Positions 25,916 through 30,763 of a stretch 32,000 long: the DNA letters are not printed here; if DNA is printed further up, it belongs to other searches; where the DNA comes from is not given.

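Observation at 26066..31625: Candidate defence module: giant SF1 helicase-nuclease followed by a NYN-LOTUS RNase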

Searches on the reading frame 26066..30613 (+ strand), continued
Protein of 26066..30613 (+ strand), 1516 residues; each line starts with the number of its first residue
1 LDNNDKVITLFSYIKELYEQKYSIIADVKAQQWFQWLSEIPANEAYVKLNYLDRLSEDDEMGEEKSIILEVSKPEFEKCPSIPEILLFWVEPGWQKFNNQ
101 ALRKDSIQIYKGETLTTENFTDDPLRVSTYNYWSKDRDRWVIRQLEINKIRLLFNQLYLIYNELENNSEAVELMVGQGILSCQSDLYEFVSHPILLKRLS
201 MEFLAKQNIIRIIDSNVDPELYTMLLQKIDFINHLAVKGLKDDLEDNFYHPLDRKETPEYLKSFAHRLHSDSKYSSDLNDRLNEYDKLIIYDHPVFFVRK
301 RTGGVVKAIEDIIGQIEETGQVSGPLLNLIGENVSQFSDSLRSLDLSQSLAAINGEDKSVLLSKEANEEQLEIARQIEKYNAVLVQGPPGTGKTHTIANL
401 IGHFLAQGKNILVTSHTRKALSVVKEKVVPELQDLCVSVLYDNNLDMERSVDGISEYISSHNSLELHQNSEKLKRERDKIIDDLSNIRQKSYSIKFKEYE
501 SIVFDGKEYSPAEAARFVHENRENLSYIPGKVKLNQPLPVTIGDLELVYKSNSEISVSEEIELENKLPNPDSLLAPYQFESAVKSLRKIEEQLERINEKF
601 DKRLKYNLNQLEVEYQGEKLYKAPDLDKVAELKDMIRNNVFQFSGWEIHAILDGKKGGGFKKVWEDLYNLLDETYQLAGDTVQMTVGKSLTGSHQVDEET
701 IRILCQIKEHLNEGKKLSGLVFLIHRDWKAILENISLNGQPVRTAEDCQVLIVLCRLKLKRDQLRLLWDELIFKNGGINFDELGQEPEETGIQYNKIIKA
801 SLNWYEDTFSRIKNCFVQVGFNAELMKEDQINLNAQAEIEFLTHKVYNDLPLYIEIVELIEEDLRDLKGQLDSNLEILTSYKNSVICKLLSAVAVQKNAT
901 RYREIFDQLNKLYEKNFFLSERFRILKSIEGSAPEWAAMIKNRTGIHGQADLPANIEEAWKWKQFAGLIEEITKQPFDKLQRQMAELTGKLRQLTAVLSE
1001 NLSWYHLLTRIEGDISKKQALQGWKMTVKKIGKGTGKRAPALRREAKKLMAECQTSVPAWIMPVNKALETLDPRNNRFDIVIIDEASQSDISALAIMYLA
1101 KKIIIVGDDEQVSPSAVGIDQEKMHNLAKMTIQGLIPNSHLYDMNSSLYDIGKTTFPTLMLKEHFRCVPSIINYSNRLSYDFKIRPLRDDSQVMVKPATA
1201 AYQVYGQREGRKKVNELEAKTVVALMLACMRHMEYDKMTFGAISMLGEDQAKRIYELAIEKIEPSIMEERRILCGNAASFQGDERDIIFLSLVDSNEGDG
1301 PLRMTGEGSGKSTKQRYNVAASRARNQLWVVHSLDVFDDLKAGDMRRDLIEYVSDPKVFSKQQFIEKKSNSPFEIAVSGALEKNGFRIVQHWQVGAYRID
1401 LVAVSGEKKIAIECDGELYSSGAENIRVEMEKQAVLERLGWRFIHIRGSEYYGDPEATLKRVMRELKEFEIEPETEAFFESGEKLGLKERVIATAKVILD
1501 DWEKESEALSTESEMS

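Call 11: find_homologous_proteins(query=window:26066-30613:+, max_evalue=1e-10)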
Query window:26066-30613:+ (1516 aa): 4427 proteins with E <= 1e-10 among 8000 candidates; the best 120 are listed.
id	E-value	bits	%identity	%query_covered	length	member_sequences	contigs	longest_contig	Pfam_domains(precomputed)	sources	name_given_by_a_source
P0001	0.0e+0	3407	100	100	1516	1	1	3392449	PF13087.13,PF13086.13,PF13604.13,PF13245.13,PF18741.8,PF04851.22,PF20720.4,PF00580.28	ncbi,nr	ncbi:AAA domain-containing protein [Eubacteriaceae bacterium ES3]|nr:AAA domain-containing protein [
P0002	0.0e+0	2179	64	99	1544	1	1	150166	PF04480.19,PF13087.13,PF13086.13,PF05127.22,PF01443.25,PF13604.13,PF13245.13,PF18741.8,PF04851.22,PF20720.4,PF00580.28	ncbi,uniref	ncbi:MAG: AAA domain-containing protein [Acetobacterium sp.]|uniref:AAA domain-containing protein n=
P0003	0.0e+0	2170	63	99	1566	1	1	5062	PF04480.19,PF13087.13,PF13086.13,PF05127.22,PF01443.25,PF13604.13,PF13245.13,PF18741.8,PF20720.4,PF00580.28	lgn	-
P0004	0.0e+0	2169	63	99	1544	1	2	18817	PF04480.19,PF13087.13,PF13086.13,PF05127.22,PF01443.25,PF13604.13,PF13245.13,PF18741.8,PF04851.22,PF20720.4,PF00580.28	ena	-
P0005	0.0e+0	2156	63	99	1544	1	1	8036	PF04480.19,PF13087.13,PF13086.13,PF05127.22,PF01443.25,PF13604.13,PF13245.13,PF18741.8,PF04851.22,PF20720.4,PF00580.28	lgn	-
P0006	0.0e+0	2155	63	99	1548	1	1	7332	PF04480.19,PF13087.13,PF13086.13,PF05127.22,PF01443.25,PF13604.13,PF13245.13,PF18741.8,PF04851.22,PF20720.4,PF00580.28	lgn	-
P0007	0.0e+0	1988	58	99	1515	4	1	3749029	PF04480.19,PF13087.13,PF13086.13,PF05127.22,PF01443.25,PF13604.13,PF13245.13,PF18741.8,PF04851.22,PF20720.4,PF00580.28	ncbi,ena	-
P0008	0.0e+0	1971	58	99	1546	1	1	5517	PF04480.19,PF13087.13,PF13086.13,PF05127.22,PF01443.25,PF13604.13,PF13245.13,PF18741.8,PF04851.22,PF20720.4,PF00580.28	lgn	-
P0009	0.0e+0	1963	58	99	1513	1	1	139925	PF04480.19,PF13087.13,PF13086.13,PF05127.22,PF01443.25,PF13604.13,PF13245.13,PF18741.8,PF04851.22,PF20720.4,PF00580.28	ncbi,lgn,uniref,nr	ncbi:Protein of unknown function [Proteiniborus ethanoligenes]|uniref:AAA domain-containing protein 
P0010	0.0e+0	1960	58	99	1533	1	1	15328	PF04480.19,PF13087.13,PF13086.13,PF05127.22,PF01443.25,PF13604.13,PF13245.13,PF18741.8,PF04851.22,PF20720.4,PF00580.28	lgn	-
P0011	0.0e+0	1938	58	99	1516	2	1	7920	PF04480.19,PF13087.13,PF13086.13,PF01443.25,PF13604.13,PF13245.13,PF18741.8,PF04851.22,PF20720.4,PF00580.28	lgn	-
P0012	0.0e+0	1936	57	99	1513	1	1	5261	PF04480.19,PF13087.13,PF13086.13,PF05127.22,PF01443.25,PF13604.13,PF13245.13,PF18741.8,PF04851.22,PF20720.4,PF00580.28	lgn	-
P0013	0.0e+0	1918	58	99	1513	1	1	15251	PF04480.19,PF13087.13,PF13086.13,PF05127.22,PF01443.25,PF13604.13,PF13245.13,PF18741.8,PF00580.28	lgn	-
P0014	0.0e+0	1902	57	99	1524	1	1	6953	PF13087.13,PF13086.13,PF05127.22,PF01443.25,PF13604.13,PF13245.13,PF18741.8,PF04851.22,PF20720.4,PF00580.28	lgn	-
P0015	0.0e+0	1896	56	99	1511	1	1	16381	PF04480.19,PF13087.13,PF13086.13,PF13604.13,PF13245.13,PF18741.8,PF20720.4,PF00580.28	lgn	-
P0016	0.0e+0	1894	57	99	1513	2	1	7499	PF04480.19,PF13087.13,PF13086.13,PF05127.22,PF13604.13,PF13245.13,PF18741.8,PF04851.22,PF00580.28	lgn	-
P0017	0.0e+0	1892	57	99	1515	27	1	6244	PF04480.19,PF13087.13,PF13086.13,PF13604.13,PF13245.13,PF18741.8,PF00580.28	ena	-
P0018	0.0e+0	1892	56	99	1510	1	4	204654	PF04480.19,PF13087.13,PF13086.13,PF01443.25,PF13604.13,PF13245.13,PF18741.8,PF04851.22,PF20720.4,PF00580.28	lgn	-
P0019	0.0e+0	1889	56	100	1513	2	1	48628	PF04480.19,PF13087.13,PF13086.13,PF13604.13,PF13245.13,PF18741.8,PF20720.4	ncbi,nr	ncbi:MAG: AAA domain-containing protein [Clostridia bacterium]|nr:AAA domain-containing protein [Clo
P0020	0.0e+0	1884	57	100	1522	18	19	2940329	PF04480.19,PF13087.13,PF13086.13,PF05127.22,PF01443.25,PF13604.13,PF13245.13,PF18741.8,PF20720.4,PF00580.28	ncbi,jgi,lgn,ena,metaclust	metaclust:\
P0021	0.0e+0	1874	56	99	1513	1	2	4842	PF04480.19,PF13087.13,PF13086.13,PF01443.25,PF13604.13,PF13245.13,PF18741.8,PF04851.22,PF00580.28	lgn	-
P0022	0.0e+0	1872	57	99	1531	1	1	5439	PF04480.19,PF13087.13,PF13086.13,PF05127.22,PF01443.25,PF13604.13,PF13245.13,PF18741.8,PF04851.22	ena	-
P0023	0.0e+0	1868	56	100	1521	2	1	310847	PF04480.19,PF13087.13,PF13086.13,PF13604.13,PF13245.13,PF18741.8,PF04851.22,PF00580.28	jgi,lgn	-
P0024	0.0e+0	1841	56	99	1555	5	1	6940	PF04480.19,PF13087.13,PF13086.13,PF01443.25,PF13604.13,PF13245.13,PF18741.8,PF04851.22,PF20720.4,PF00580.28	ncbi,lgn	ncbi:MAG: AAA domain-containing protein [Synergistaceae bacterium]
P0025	0.0e+0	1823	56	57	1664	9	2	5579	PF04480.19,PF13087.13,PF13086.13,PF01443.25,PF13604.13,PF13245.13,PF18741.8,PF04851.22,PF20720.4,PF00580.28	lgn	-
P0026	0.0e+0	1818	55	100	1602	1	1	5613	PF04480.19,PF13087.13,PF13086.13,PF01443.25,PF13604.13,PF13245.13,PF18741.8,PF20720.4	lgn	-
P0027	0.0e+0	1806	58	51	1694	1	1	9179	PF04480.19,PF13087.13,PF13086.13,PF01443.25,PF13604.13,PF13245.13,PF18741.8,PF04851.22,PF20720.4,PF00580.28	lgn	-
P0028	0.0e+0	1795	58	52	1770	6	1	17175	PF04480.19,PF13087.13,PF13086.13,PF05127.22,PF01443.25,PF13604.13,PF13245.13,PF18741.8,PF04851.22,PF20720.4,PF00580.28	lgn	-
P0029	0.0e+0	1791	58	52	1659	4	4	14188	PF04480.19,PF13087.13,PF13086.13,PF01443.25,PF13604.13,PF13245.13,PF22612.3,PF18741.8,PF04851.22,PF20720.4,PF00580.28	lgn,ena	-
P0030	0.0e+0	1787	54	99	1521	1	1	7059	PF04480.19,PF13087.13,PF13086.13,PF01443.25,PF13604.13,PF13245.13,PF18741.8,PF00580.28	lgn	-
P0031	0.0e+0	1780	53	99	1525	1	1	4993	PF04480.19,PF13087.13,PF13086.13,PF05127.22,PF01443.25,PF13604.13,PF13245.13,PF18741.8,PF04851.22,PF20720.4,PF00580.28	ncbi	ncbi:MAG: AAA domain-containing protein [Christensenellaceae bacterium]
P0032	0.0e+0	1780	54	99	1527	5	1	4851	PF04480.19,PF13087.13,PF13086.13,PF13604.13,PF13245.13,PF18741.8,PF04851.22,PF20720.4,PF00580.28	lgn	-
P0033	0.0e+0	1778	54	99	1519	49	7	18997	PF04480.19,PF13087.13,PF13086.13,PF05127.22,PF01443.25,PF13604.13,PF13245.13,PF18741.8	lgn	-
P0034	0.0e+0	1757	54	99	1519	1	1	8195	PF04480.19,PF13087.13,PF13086.13,PF05127.22,PF01443.25,PF13604.13,PF13245.13,PF18741.8,PF20720.4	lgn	-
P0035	0.0e+0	1751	54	97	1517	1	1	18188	PF04480.19,PF13087.13,PF13086.13,PF01443.25,PF13604.13,PF13245.13,PF18741.8,PF04851.22,PF00580.28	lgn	-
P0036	0.0e+0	1742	54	96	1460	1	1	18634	PF04480.19,PF13087.13,PF13086.13,PF13604.13,PF13245.13,PF18741.8,PF04851.22,PF20720.4,PF00580.28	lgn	-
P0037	0.0e+0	1740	53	100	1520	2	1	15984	PF04480.19,PF13087.13,PF13086.13,PF05127.22,PF01443.25,PF13604.13,PF13245.13,PF18741.8,PF04851.22,PF20720.4,PF00580.28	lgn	-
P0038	0.0e+0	1740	53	99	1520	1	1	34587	PF04480.19,PF13087.13,PF13086.13,PF05127.22,PF01443.25,PF13604.13,PF13245.13,PF04851.22,PF18741.8,PF09848.16,PF20720.4,PF00580.28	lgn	-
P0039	0.0e+0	1738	54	99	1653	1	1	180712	PF04480.19,PF13087.13,PF13086.13,PF05127.22,PF13604.13,PF13245.13,PF18741.8,PF20720.4,PF00580.28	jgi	jgi:superfamily I DNA and/or RNA helicase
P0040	0.0e+0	1721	53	99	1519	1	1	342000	PF04480.19,PF13087.13,PF13086.13,PF05127.22,PF01443.25,PF13604.13,PF13245.13,PF18741.8,PF20720.4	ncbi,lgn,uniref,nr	ncbi:AAA domain-containing protein [Fusobacterium russii]|uniref:AAA domain-containing protein n=1 T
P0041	0.0e+0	1720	53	99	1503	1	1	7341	PF04480.19,PF13087.13,PF13086.13,PF01443.25,PF13604.13,PF13245.13,PF18741.8,PF09848.16,PF04851.22,PF20720.4,PF00580.28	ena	-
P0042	0.0e+0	1717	53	99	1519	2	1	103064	PF04480.19,PF13087.13,PF13086.13,PF05127.22,PF01443.25,PF13604.13,PF13245.13,PF18741.8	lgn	-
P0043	0.0e+0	1712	53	99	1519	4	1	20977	PF04480.19,PF13087.13,PF13086.13,PF05127.22,PF01443.25,PF13604.13,PF13245.13,PF18741.8,PF20720.4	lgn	-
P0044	0.0e+0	1687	54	94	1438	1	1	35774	PF04480.19,PF13087.13,PF13086.13,PF13604.13,PF13245.13,PF18741.8,PF20720.4,PF00580.28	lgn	-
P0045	0.0e+0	1671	52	99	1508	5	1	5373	PF04480.19,PF13087.13,PF13086.13,PF05127.22,PF01443.25,PF13604.13,PF13245.13,PF18741.8,PF20720.4,PF00580.28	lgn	-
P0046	0.0e+0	1665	52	99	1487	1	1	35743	PF04480.19,PF13087.13,PF13086.13,PF13604.13,PF13245.13,PF18741.8,PF20720.4,PF00580.28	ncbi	-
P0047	0.0e+0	1662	52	99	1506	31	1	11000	PF13087.13,PF13086.13,PF05127.22,PF01443.25,PF13604.13,PF13245.13,PF18741.8,PF04851.22,PF20720.4,PF00580.28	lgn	-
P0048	0.0e+0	1658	47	99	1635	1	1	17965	PF04480.19,PF13087.13,PF13086.13,PF01443.25,PF13604.13,PF13245.13,PF18741.8,PF04851.22,PF20720.4,PF00580.28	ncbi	-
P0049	0.0e+0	1632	51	99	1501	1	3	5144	PF04480.19,PF13087.13,PF13086.13,PF13604.13,PF13245.13,PF18741.8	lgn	-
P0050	0.0e+0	1629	52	99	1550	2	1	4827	PF04480.19,PF13087.13,PF13086.13,PF05127.22,PF01443.25,PF13604.13,PF13245.13,PF18741.8,PF04851.22,PF20720.4,PF00580.28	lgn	-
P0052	0.0e+0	1601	50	99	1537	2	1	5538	PF04480.19,PF13087.13,PF13086.13,PF01443.25,PF13604.13,PF13245.13,PF18741.8,PF04851.22,PF20720.4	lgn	-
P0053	0.0e+0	1583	50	99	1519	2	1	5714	PF04480.19,PF13087.13,PF13086.13,PF01443.25,PF13604.13,PF13245.13,PF18741.8,PF04851.22,PF20720.4,PF00580.28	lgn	-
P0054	0.0e+0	1563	49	99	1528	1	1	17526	PF04480.19,PF13087.13,PF13086.13,PF05127.22,PF01443.25,PF13604.13,PF13245.13,PF18741.8,PF04851.22,PF20720.4,PF00580.28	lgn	-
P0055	0.0e+0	1559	48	100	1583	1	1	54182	PF04480.19,PF13087.13,PF13086.13,PF01443.25,PF13604.13,PF13245.13,PF18741.8,PF00580.28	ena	-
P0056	0.0e+0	1547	48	99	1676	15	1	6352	PF04480.19,PF13087.13,PF13086.13,PF13604.13,PF13245.13,PF18741.8,PF04851.22,PF20720.4,PF00580.28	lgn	-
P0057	0.0e+0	1540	49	97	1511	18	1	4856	PF04480.19,PF13087.13,PF13086.13,PF13604.13,PF13245.13,PF18741.8,PF04851.22,PF20720.4,PF00580.28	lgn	-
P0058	0.0e+0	1527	47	99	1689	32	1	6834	PF04480.19,PF13087.13,PF13086.13,PF01443.25,PF13604.13,PF13245.13,PF18741.8,PF00580.28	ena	-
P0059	0.0e+0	1523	47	100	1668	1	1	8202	PF04480.19,PF13087.13,PF13086.13,PF13604.13,PF13245.13,PF18741.8,PF20720.4,PF00580.28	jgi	jgi:superfamily I DNA and/or RNA helicase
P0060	0.0e+0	1516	47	99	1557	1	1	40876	PF04480.19,PF13087.13,PF13086.13,PF05127.22,PF01443.25,PF13604.13,PF13245.13,PF04851.22,PF18741.8,PF09848.16,PF20720.4,PF00580.28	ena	-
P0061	0.0e+0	1512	48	99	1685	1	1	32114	PF04480.19,PF13087.13,PF13086.13,PF05127.22,PF13604.13,PF13245.13,PF18741.8,PF04851.22,PF20720.4,PF00580.28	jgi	jgi:very-short-patch-repair endonuclease/DNA replication protein DnaC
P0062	0.0e+0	1510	46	99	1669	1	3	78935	PF04480.19,PF13087.13,PF13086.13,PF01443.25,PF13604.13,PF13245.13,PF18741.8,PF20720.4,PF00580.28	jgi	jgi:very-short-patch-repair endonuclease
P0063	0.0e+0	1510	47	99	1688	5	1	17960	PF04480.19,PF13087.13,PF13086.13,PF13604.13,PF13245.13,PF18741.8,PF20720.4,PF00580.28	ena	-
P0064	0.0e+0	1509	49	97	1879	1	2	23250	PF04480.19,PF13087.13,PF13086.13,PF13604.13,PF13245.13,PF18741.8,PF00580.28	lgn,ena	-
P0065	0.0e+0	1507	48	97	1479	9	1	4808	PF04480.19,PF13087.13,PF13086.13,PF13604.13,PF13245.13,PF18741.8,PF00580.28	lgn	-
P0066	0.0e+0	1506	47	99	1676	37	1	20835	PF04480.19,PF13087.13,PF13086.13,PF13604.13,PF13245.13,PF18741.8,PF00580.28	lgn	-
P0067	0.0e+0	1506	47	99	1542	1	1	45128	PF04480.19,PF13087.13,PF13086.13,PF13604.13,PF13245.13,PF18741.8,PF09848.16,PF04851.22,PF20720.4,PF00580.28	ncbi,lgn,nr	ncbi:MAG: AAA family ATPase [Firmicutes bacterium]|nr:AAA family ATPase [Bacillota bacterium]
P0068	0.0e+0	1505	47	100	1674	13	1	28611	PF04480.19,PF13087.13,PF13086.13,PF13604.13,PF13245.13,PF18741.8,PF04851.22,PF20720.4,PF00580.28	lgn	-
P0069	0.0e+0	1504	47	100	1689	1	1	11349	PF04480.19,PF13087.13,PF13086.13,PF13604.13,PF13245.13,PF18741.8,PF00580.28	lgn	-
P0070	0.0e+0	1502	48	100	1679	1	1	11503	PF04480.19,PF13087.13,PF13086.13,PF13604.13,PF13245.13,PF18741.8,PF04851.22,PF00580.28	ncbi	-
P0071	0.0e+0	1501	48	99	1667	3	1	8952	PF04480.19,PF13087.13,PF13086.13,PF13604.13,PF13245.13,PF18741.8,PF04851.22,PF20720.4,PF00580.28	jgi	jgi:very-short-patch-repair endonuclease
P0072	0.0e+0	1501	47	99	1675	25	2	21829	PF04480.19,PF13087.13,PF13086.13,PF01443.25,PF13604.13,PF13245.13,PF18741.8,PF00580.28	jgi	jgi:very-short-patch-repair endonuclease/DNA polymerase III delta prime subunit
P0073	0.0e+0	1499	47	100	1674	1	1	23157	PF04480.19,PF13087.13,PF13086.13,PF13604.13,PF13245.13,PF18741.8,PF20720.4,PF00580.28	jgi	-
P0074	0.0e+0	1498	47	99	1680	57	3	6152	PF04480.19,PF13087.13,PF13086.13,PF13604.13,PF13245.13,PF18741.8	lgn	-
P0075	0.0e+0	1495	47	99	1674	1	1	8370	PF04480.19,PF13087.13,PF13086.13,PF13604.13,PF13245.13,PF18741.8,PF00580.28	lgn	-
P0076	0.0e+0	1495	47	99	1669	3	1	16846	PF04480.19,PF13087.13,PF13086.13,PF13604.13,PF13245.13,PF18741.8,PF04851.22,PF20720.4,PF00580.28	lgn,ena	-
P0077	0.0e+0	1494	46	99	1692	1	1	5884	PF04480.19,PF13087.13,PF13086.13,PF01443.25,PF13604.13,PF13245.13,PF18741.8,PF20720.4,PF00580.28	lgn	-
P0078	0.0e+0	1493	58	78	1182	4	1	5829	PF04480.19,PF13087.13,PF13086.13,PF05127.22,PF01443.25,PF13604.13,PF13245.13,PF18741.8,PF04851.22,PF00580.28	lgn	-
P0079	0.0e+0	1492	48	99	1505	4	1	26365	PF04480.19,PF13087.13,PF13086.13,PF01443.25,PF13604.13,PF13245.13,PF18741.8,PF20720.4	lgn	-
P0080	0.0e+0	1491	47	99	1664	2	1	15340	PF04480.19,PF13087.13,PF13086.13,PF13604.13,PF13245.13,PF18741.8,PF20720.4,PF00580.28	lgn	-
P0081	0.0e+0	1488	47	100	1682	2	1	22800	PF04480.19,PF13087.13,PF13086.13,PF01443.25,PF13604.13,PF13245.13,PF18741.8,PF20720.4,PF00580.28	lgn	-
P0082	0.0e+0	1488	47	99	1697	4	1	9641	PF04480.19,PF13087.13,PF13086.13,PF01443.25,PF13604.13,PF13245.13,PF18741.8,PF20720.4,PF00580.28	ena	-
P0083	0.0e+0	1486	47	99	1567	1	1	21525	PF04480.19,PF13087.13,PF13086.13,PF01443.25,PF13604.13,PF13245.13,PF18741.8,PF00580.28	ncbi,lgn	-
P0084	0.0e+0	1484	47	99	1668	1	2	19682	PF04480.19,PF13087.13,PF13086.13,PF01443.25,PF13604.13,PF13245.13,PF18741.8,PF04851.22,PF20720.4,PF00580.28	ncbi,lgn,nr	ncbi:MAG: AAA domain-containing protein [Dehalobacter sp.]|nr:AAA domain-containing protein [Dehalob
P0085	0.0e+0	1484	47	99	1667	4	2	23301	PF04480.19,PF13087.13,PF13086.13,PF13604.13,PF13245.13,PF18741.8,PF04851.22,PF20720.4,PF00580.28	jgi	-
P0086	0.0e+0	1483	46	100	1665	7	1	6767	PF04480.19,PF13087.13,PF13086.13,PF13604.13,PF13245.13,PF18741.8,PF04851.22,PF20720.4,PF00580.28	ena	-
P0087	0.0e+0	1483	47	100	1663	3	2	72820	PF04480.19,PF13087.13,PF13086.13,PF01443.25,PF13604.13,PF13245.13,PF18741.8,PF04851.22,PF20720.4,PF00580.28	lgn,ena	-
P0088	0.0e+0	1480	46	99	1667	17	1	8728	PF04480.19,PF13087.13,PF13086.13,PF13604.13,PF13245.13,PF18741.8,PF20720.4,PF00580.28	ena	-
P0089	0.0e+0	1479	47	99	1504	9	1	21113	PF13087.13,PF13086.13,PF01443.25,PF13604.13,PF13245.13,PF18741.8,PF04851.22,PF20720.4,PF00580.28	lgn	-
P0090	0.0e+0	1478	46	100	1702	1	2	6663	PF04480.19,PF13087.13,PF13086.13,PF01443.25,PF13604.13,PF13245.13,PF18741.8,PF20720.4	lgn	-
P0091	0.0e+0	1476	47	100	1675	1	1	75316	PF04480.19,PF13087.13,PF13086.13,PF01443.25,PF13604.13,PF13245.13,PF18741.8,PF20720.4,PF00580.28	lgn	-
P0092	0.0e+0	1475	46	100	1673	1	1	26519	PF04480.19,PF13087.13,PF13086.13,PF13604.13,PF13245.13,PF18741.8,PF04851.22,PF20720.4,PF00580.28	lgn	-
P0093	0.0e+0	1474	48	99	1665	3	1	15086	PF04480.19,PF13087.13,PF13086.13,PF13604.13,PF13245.13,PF18741.8,PF00580.28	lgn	-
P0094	0.0e+0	1469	46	99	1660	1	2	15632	PF04480.19,PF13087.13,PF13086.13,PF13604.13,PF13245.13,PF18741.8,PF20720.4,PF00580.28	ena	-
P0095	0.0e+0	1469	48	99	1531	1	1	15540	PF13087.13,PF13086.13,PF05127.22,PF01443.25,PF13604.13,PF13245.13,PF18741.8,PF04851.22,PF20720.4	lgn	-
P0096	0.0e+0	1468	47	98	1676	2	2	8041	PF04480.19,PF13087.13,PF13086.13,PF13604.13,PF13245.13,PF18741.8,PF20720.4,PF00580.28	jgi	jgi:very-short-patch-repair endonuclease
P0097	0.0e+0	1468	47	100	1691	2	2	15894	PF04480.19,PF13087.13,PF13086.13,PF13604.13,PF13245.13,PF18741.8,PF09848.16,PF04851.22,PF20720.4,PF00580.28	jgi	-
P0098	0.0e+0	1468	46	99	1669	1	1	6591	PF04480.19,PF13087.13,PF13086.13,PF00270.36,PF13604.13,PF13245.13,PF18741.8,PF20720.4,PF00580.28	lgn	-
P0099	0.0e+0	1467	46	99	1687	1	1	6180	PF04480.19,PF13087.13,PF13086.13,PF13604.13,PF13245.13,PF18741.8,PF04851.22,PF20720.4,PF00580.28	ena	-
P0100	0.0e+0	1467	47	99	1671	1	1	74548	PF04480.19,PF13087.13,PF13086.13,PF13604.13,PF13245.13,PF18741.8,PF20720.4,PF00580.28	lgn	-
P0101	0.0e+0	1464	46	99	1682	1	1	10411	PF04480.19,PF13087.13,PF13086.13,PF13604.13,PF13245.13,PF18741.8,PF09848.16,PF20720.4,PF00580.28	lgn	-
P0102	0.0e+0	1462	46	99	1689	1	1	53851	PF04480.19,PF13087.13,PF13086.13,PF13604.13,PF13245.13,PF18741.8,PF00580.28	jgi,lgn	-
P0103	0.0e+0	1461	46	99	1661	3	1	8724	PF04480.19,PF13087.13,PF13086.13,PF13604.13,PF13245.13,PF18741.8,PF04851.22,PF20720.4,PF00580.28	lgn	-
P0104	0.0e+0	1461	45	99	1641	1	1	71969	PF04480.19,PF13087.13,PF13086.13,PF13604.13,PF13245.13,PF18741.8,PF20720.4,PF00580.28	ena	-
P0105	0.0e+0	1459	46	100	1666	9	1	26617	PF04480.19,PF13087.13,PF13086.13,PF13604.13,PF13245.13,PF18741.8,PF04851.22,PF00580.28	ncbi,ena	-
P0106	0.0e+0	1458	46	100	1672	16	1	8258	PF04480.19,PF13087.13,PF13086.13,PF13604.13,PF13245.13,PF18741.8,PF04851.22,PF20720.4,PF00580.28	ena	-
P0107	0.0e+0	1455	47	99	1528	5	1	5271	PF04480.19,PF13087.13,PF13086.13,PF01443.25,PF13604.13,PF13245.13,PF18741.8,PF20720.4,PF00580.28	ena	-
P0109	0.0e+0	1451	46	100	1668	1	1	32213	PF04480.19,PF13087.13,PF13086.13,PF05127.22,PF01443.25,PF13604.13,PF13245.13,PF18741.8,PF04851.22,PF20720.4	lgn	-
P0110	0.0e+0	1449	45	100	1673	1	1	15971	PF04480.19,PF13087.13,PF13086.13,PF13604.13,PF13245.13,PF18741.8,PF09848.16,PF04851.22,PF20720.4,PF00580.28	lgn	-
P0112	0.0e+0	1436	46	99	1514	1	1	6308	PF04480.19,PF13087.13,PF13086.13,PF13604.13,PF13245.13,PF18741.8,PF04851.22,PF20720.4,PF00580.28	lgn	-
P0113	0.0e+0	1436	45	99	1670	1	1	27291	PF04480.19,PF13087.13,PF13086.13,PF13604.13,PF13245.13,PF18741.8,PF20720.4,PF00580.28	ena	-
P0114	0.0e+0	1430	45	100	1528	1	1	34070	PF04480.19,PF13087.13,PF13086.13,PF01443.25,PF13604.13,PF13245.13,PF18741.8,PF04851.22,PF20720.4,PF00580.28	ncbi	-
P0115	0.0e+0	1422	46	99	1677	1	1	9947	PF04480.19,PF13087.13,PF13086.13,PF13604.13,PF13245.13,PF18741.8,PF04851.22,PF20720.4,PF00580.28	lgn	-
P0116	0.0e+0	1419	46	99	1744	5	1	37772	PF04480.19,PF13087.13,PF13086.13,PF01443.25,PF13604.13,PF13245.13,PF18741.8,PF20720.4,PF00580.28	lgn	-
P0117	0.0e+0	1413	46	100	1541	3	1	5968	PF04480.19,PF13087.13,PF13086.13,PF13604.13,PF13245.13,PF18741.8,PF00580.28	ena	-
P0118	0.0e+0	1406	45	100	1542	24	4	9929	PF04480.19,PF13087.13,PF13086.13,PF13604.13,PF13245.13,PF18741.8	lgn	-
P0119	0.0e+0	1402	45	99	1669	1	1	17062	PF04480.19,PF13087.13,PF13086.13,PF05127.22,PF13604.13,PF13245.13,PF18741.8,PF20720.4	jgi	jgi:superfamily I DNA and/or RNA helicase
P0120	0.0e+0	1387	50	89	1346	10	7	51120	PF04480.19,PF13087.13,PF13086.13,PF05127.22,PF01443.25,PF13604.13,PF13245.13,PF18741.8,PF20720.4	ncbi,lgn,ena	-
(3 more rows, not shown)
